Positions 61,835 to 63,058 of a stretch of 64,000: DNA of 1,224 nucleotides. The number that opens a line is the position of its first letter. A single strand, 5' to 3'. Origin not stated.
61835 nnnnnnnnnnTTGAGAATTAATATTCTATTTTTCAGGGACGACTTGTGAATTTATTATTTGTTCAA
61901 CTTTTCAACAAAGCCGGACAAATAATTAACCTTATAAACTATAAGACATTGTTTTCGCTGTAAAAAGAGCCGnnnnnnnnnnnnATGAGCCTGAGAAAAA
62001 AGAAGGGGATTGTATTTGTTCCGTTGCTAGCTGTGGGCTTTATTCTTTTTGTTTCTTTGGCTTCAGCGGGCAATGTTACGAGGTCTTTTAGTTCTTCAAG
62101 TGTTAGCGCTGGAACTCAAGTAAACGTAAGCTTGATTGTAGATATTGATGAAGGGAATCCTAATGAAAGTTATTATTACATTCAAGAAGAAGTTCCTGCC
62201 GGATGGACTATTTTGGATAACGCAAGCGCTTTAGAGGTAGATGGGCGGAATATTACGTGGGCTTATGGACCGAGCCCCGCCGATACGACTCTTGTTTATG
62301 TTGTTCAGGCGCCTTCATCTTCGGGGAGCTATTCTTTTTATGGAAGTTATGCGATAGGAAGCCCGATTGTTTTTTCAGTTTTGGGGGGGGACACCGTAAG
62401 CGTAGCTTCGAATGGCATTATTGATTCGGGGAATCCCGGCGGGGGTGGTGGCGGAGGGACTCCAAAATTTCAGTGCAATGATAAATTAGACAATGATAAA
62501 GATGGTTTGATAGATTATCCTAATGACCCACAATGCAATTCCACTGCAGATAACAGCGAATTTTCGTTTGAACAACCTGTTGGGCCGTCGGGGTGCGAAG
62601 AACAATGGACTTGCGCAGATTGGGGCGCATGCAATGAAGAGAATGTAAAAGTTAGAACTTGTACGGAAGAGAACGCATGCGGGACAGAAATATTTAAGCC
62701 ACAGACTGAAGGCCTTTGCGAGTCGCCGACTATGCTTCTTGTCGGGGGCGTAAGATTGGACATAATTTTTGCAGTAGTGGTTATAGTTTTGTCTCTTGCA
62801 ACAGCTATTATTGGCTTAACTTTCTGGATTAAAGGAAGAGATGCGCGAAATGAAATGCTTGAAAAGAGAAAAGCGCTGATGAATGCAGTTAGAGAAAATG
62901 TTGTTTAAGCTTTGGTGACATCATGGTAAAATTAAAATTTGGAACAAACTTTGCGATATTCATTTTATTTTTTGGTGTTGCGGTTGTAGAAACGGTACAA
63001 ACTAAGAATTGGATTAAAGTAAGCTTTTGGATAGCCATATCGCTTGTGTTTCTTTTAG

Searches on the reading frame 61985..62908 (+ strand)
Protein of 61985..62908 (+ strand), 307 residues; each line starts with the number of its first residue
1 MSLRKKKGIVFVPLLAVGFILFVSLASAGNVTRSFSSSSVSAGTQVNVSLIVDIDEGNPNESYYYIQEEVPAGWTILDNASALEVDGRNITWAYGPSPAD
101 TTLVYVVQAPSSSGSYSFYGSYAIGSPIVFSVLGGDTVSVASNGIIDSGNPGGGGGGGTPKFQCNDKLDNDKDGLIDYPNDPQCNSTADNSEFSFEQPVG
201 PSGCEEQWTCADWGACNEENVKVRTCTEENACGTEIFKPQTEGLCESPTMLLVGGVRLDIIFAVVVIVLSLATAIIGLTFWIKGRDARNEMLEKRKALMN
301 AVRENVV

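Call 63: find_encoding_contigs(protein=window:61985-62908:+, flank=10000, max_places=1)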
Protein window:61985-62908:+ (307 aa): 23 contigs read that carry it; 1 place shown.
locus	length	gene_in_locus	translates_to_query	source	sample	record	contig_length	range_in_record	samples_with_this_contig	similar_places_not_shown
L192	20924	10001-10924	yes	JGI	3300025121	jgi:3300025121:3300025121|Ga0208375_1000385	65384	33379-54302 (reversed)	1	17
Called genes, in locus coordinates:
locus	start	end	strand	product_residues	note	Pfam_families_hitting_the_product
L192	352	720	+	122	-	-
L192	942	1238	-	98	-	-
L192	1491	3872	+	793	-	PF01751:Toprim, PF01131:Topoisom_bac, PF01396:Zn_ribbon_Top1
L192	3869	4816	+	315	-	PF04480:DUF559 (faint)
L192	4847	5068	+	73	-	-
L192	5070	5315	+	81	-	PF05016:ParE_toxin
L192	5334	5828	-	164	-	-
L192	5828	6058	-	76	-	-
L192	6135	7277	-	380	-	-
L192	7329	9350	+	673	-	-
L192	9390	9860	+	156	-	-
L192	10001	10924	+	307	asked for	-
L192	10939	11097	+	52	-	-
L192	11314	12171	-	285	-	-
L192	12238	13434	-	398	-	PF00009:GTP_EFTU, PF01926:MMR_HSR1 (weak), PF03193:RsgA_GTPase (faint), PF03144:GTP_EFTU_D2 (weak), PF09173:eIF2_C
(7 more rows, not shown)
